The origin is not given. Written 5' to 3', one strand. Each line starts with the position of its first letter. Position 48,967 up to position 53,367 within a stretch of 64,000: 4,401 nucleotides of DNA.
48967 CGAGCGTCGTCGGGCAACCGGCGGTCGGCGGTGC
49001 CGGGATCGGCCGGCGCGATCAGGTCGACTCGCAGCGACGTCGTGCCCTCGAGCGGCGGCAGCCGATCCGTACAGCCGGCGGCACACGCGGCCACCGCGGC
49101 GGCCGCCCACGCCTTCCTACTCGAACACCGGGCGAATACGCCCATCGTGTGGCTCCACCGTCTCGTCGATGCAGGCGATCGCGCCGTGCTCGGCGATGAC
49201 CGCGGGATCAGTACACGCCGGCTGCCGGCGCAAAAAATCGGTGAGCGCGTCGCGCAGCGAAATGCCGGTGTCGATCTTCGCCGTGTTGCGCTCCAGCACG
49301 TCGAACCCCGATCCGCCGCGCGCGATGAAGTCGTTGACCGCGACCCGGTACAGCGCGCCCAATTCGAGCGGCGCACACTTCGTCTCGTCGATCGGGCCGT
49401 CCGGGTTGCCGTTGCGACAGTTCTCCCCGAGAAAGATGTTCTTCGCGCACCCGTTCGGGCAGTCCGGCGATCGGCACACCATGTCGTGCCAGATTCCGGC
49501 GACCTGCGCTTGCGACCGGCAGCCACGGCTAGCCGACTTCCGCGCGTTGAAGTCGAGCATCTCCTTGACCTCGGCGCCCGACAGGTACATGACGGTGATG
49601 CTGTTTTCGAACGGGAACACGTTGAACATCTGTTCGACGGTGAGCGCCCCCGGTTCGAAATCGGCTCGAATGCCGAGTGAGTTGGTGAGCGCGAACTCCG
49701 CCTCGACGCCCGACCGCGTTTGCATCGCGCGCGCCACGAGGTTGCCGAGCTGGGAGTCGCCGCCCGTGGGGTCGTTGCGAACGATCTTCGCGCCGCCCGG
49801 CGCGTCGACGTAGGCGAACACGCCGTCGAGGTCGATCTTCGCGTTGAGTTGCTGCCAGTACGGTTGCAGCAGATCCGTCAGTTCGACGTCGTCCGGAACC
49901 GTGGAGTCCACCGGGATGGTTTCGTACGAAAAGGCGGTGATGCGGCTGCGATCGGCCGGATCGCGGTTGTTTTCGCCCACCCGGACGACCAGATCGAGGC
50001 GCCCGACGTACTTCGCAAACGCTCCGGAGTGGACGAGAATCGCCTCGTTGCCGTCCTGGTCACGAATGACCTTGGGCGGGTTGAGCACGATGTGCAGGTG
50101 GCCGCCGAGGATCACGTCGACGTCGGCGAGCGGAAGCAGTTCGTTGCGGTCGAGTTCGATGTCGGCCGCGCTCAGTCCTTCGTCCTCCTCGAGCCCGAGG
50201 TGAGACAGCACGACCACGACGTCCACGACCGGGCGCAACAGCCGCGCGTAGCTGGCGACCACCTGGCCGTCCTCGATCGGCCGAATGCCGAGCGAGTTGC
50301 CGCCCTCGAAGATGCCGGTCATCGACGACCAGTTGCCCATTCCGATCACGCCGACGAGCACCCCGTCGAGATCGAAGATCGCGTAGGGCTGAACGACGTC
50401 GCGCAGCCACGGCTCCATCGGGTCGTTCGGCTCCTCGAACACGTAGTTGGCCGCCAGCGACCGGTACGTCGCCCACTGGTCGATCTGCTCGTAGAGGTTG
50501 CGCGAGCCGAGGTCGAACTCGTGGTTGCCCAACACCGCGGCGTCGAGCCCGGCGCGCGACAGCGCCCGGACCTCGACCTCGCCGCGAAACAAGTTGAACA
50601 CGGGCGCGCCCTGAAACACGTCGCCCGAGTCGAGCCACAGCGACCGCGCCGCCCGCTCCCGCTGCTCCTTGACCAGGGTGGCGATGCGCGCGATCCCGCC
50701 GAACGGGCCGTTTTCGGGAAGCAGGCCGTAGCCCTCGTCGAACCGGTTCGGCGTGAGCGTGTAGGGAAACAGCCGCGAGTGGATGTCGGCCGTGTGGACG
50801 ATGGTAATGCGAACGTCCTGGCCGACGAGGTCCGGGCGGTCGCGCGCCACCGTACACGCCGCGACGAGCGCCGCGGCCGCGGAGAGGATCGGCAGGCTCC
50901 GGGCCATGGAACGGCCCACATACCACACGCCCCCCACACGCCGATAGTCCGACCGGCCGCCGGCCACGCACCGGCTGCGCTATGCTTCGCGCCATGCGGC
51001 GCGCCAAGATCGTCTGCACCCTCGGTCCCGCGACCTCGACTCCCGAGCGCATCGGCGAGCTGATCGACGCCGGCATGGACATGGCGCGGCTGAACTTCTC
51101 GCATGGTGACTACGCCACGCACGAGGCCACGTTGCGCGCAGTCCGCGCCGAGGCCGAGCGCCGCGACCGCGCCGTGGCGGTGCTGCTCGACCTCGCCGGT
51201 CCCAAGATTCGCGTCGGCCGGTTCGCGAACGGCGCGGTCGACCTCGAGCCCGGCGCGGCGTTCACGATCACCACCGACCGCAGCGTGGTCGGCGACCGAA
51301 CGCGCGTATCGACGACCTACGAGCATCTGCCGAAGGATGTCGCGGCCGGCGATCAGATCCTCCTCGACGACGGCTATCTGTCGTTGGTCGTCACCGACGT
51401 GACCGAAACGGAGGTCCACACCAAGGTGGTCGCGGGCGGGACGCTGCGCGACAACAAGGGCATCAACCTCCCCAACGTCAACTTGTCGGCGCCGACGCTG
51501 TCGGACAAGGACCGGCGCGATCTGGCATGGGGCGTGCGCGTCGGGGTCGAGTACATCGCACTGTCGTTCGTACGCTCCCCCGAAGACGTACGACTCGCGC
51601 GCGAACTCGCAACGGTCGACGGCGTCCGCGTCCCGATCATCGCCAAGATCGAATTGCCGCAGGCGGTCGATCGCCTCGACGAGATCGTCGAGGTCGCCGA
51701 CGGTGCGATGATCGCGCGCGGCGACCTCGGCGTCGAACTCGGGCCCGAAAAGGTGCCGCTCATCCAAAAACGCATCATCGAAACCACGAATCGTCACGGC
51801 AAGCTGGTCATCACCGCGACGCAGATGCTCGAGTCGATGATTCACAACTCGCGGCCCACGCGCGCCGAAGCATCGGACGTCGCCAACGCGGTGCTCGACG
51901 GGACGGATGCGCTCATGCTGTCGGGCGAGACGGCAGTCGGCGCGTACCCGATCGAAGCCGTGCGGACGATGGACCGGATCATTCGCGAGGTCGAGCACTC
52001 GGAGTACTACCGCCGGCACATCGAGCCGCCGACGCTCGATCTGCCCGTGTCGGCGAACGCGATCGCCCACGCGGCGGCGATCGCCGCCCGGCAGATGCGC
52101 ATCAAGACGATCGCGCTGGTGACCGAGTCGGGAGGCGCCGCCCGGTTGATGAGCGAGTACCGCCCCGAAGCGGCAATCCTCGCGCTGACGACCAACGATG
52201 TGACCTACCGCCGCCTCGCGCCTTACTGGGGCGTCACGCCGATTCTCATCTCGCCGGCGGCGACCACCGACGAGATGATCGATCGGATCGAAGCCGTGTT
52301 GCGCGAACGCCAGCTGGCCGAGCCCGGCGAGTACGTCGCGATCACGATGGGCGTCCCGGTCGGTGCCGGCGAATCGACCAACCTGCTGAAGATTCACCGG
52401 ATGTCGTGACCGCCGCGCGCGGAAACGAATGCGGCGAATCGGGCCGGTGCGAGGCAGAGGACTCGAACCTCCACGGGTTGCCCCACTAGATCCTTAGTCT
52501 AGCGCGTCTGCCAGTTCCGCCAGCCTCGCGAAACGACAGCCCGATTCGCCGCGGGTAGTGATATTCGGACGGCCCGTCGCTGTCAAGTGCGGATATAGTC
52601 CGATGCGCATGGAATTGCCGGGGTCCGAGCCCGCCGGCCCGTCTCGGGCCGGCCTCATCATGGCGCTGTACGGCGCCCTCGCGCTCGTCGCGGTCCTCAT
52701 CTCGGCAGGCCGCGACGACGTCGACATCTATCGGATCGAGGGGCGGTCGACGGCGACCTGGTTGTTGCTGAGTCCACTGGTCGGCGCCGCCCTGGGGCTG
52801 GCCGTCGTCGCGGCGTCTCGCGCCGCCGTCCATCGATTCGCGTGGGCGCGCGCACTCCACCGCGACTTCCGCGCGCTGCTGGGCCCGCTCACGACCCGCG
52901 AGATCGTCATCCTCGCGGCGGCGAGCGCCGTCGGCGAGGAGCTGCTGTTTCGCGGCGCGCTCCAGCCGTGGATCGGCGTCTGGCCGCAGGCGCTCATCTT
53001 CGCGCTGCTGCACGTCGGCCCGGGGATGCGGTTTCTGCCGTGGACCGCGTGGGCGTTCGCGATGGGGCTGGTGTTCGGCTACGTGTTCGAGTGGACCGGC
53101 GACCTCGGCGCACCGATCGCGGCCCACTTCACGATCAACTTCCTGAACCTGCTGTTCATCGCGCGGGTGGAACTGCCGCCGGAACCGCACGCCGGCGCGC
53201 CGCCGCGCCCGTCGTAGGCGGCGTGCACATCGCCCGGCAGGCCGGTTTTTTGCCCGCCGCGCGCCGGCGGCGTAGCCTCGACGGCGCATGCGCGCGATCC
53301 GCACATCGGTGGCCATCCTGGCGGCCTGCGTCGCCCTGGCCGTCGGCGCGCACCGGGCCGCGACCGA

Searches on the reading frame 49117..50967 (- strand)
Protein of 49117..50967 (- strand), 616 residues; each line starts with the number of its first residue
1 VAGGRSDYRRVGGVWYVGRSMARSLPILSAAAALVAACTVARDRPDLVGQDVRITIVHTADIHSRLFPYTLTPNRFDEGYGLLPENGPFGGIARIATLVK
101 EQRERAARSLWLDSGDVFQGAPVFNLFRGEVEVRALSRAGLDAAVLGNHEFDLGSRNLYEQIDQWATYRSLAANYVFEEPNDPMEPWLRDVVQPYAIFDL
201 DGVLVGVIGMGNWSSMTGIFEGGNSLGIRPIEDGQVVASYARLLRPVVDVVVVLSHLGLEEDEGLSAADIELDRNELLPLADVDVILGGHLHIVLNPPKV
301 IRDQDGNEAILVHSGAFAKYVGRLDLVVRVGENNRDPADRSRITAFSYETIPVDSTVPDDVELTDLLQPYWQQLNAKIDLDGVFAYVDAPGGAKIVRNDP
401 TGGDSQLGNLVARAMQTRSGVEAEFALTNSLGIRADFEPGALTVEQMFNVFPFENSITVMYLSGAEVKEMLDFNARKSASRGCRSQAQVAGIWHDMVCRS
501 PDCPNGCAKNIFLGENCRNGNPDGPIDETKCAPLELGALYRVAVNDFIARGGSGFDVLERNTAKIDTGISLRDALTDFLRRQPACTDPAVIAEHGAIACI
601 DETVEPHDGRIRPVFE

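Call 86: search_protein_families(library=pfam, proteins=[window:49117-50967:-], max_evalue=0.00001)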
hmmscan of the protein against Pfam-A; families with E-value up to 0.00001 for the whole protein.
window:49117-50967:- (616 aa): 2 families
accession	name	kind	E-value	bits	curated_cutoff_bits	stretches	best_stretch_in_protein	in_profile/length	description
PF02872.23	5_nucleotid_C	-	2.4e-25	89.9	23.6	1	396-559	13-157/158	5'-nucleotidase, C-terminal domain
PF00149.33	Metallophos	-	1.4e-12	48.9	21.5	1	55-293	2-190/191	Calcineurin-like phosphoesterase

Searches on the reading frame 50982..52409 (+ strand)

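Call 86: search_protein_families(library=pfam, proteins=[window:50982-52409:+], max_evalue=0.00001)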
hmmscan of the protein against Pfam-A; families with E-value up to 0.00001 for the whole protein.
window:50982-52409:+ (475 aa): 2 families
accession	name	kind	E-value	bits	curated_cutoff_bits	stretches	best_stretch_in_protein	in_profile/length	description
PF00224.27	PK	-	7.5e-121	403.7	30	1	5-327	1-328/328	Pyruvate kinase, barrel domain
PF02887.21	PK_C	-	2.3e-33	115.1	28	1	359-472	1-114/114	Pyruvate kinase, alpha/beta domain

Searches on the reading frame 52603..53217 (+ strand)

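Call 86: search_protein_families(library=pfam, proteins=[window:52603-53217:+], max_evalue=0.00001)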
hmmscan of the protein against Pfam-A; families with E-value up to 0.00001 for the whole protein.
window:52603-53217:+ (204 aa): 1 family
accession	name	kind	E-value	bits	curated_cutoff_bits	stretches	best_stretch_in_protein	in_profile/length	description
PF02517.21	Rce1-like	-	1.1e-15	58.2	22.4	1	101-181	8-93/93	Type II CAAX prenyl endopeptidase Rce1-like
